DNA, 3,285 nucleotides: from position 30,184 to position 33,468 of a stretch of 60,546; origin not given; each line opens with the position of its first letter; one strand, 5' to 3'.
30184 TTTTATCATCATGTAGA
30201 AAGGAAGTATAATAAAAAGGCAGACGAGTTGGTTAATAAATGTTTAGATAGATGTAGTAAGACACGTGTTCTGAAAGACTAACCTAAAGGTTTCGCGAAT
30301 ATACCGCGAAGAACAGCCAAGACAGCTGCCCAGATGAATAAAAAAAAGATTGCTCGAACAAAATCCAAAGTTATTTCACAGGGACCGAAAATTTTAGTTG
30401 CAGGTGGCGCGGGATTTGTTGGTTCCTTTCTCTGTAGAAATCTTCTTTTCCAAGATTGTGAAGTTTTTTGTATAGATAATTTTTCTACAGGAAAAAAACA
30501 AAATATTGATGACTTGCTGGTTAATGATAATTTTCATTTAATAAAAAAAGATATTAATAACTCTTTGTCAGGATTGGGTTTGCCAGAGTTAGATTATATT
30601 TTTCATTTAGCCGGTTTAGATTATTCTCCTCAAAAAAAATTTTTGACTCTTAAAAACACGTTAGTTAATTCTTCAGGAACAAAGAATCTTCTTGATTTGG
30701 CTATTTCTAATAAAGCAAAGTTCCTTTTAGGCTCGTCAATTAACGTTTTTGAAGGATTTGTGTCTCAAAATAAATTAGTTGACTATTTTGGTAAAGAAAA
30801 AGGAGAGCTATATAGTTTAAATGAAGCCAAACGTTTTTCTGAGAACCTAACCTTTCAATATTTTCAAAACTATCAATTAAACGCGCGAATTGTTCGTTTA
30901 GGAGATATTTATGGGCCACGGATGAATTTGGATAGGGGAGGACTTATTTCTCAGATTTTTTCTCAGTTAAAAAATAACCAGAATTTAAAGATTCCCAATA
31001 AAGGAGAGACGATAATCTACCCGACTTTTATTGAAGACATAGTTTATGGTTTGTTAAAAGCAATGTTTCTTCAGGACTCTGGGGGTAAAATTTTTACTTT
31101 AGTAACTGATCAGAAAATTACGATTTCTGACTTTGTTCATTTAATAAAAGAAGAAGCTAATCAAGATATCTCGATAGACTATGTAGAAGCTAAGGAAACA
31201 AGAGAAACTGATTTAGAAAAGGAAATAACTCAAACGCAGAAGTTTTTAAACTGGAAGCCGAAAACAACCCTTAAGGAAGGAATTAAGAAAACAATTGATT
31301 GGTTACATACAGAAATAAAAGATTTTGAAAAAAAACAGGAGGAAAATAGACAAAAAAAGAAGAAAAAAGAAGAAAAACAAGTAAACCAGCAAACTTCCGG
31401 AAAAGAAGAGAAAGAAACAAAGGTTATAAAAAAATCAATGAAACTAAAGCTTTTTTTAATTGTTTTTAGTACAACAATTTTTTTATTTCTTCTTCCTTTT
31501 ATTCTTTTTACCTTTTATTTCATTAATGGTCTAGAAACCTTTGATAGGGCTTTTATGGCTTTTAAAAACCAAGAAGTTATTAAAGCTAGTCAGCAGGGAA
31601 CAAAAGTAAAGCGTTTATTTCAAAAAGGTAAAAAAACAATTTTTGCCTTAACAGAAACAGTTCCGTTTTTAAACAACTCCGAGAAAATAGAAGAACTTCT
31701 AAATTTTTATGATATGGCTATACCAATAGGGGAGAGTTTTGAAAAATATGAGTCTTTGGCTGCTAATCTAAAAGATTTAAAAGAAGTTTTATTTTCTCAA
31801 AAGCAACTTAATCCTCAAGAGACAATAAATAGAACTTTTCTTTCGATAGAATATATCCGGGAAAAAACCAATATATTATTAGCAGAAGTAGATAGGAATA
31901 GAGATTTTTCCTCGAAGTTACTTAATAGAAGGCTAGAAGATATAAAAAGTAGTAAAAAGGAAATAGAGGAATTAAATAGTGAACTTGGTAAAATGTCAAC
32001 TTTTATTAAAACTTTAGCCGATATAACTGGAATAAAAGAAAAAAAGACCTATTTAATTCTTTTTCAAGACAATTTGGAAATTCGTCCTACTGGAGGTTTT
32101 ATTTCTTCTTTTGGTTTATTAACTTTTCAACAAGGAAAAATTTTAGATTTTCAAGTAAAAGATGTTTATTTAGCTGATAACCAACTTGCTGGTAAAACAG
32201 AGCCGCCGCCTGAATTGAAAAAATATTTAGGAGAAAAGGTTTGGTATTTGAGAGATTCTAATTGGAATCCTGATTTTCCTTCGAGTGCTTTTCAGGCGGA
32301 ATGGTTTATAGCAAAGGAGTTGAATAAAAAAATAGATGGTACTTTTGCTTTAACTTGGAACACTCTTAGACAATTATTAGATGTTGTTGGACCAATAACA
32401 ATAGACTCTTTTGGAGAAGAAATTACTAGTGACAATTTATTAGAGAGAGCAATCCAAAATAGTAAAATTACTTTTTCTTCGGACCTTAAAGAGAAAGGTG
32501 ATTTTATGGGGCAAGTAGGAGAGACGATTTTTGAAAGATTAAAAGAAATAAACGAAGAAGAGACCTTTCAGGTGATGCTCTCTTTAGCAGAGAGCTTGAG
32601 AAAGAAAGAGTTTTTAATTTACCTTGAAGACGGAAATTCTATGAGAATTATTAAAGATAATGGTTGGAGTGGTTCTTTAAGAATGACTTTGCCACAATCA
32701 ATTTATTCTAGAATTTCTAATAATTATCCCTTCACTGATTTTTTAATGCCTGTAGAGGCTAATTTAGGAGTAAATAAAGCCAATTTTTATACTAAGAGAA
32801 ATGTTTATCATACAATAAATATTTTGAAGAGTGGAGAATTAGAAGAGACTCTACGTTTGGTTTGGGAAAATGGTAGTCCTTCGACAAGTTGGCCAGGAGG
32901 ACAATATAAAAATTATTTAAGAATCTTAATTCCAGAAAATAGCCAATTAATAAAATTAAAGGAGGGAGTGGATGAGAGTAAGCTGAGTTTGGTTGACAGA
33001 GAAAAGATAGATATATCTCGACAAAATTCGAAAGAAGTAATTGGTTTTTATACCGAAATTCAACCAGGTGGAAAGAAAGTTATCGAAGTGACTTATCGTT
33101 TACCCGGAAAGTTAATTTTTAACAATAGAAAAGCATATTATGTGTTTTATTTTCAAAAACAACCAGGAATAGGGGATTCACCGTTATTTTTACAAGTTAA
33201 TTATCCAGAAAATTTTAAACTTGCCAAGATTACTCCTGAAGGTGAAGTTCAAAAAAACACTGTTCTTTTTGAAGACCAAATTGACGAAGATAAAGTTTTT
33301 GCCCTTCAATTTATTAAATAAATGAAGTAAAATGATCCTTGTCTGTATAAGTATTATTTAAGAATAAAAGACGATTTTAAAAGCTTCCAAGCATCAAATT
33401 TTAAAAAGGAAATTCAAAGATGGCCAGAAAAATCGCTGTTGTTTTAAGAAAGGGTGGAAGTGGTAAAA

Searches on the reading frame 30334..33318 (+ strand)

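Call 64: search_protein_families(library=pfam, proteins=[window:30334-33318:+], max_evalue=0.00001)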
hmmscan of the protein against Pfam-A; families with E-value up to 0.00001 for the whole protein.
window:30334-33318:+ (995 aa): 4 families
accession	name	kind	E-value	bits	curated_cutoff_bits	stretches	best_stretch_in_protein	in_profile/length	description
PF13196.11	DUF4012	-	1.9e-27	96.9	28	1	569-704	2-137/144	Protein of unknown function (DUF4012)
PF01370.27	Epimerase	-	7.7e-24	84.8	20.9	1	20-250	1-231/240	NAD dependent epimerase/dehydratase family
PF16363.11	GDP_Man_Dehyd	-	9.9e-21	75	27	1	21-320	1-332/332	GDP-mannose 4,6 dehydratase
PF01073.25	3Beta_HSD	-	2.3e-07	30.6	22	1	21-199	1-188/280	3-beta hydroxysteroid dehydrogenase/isomerase family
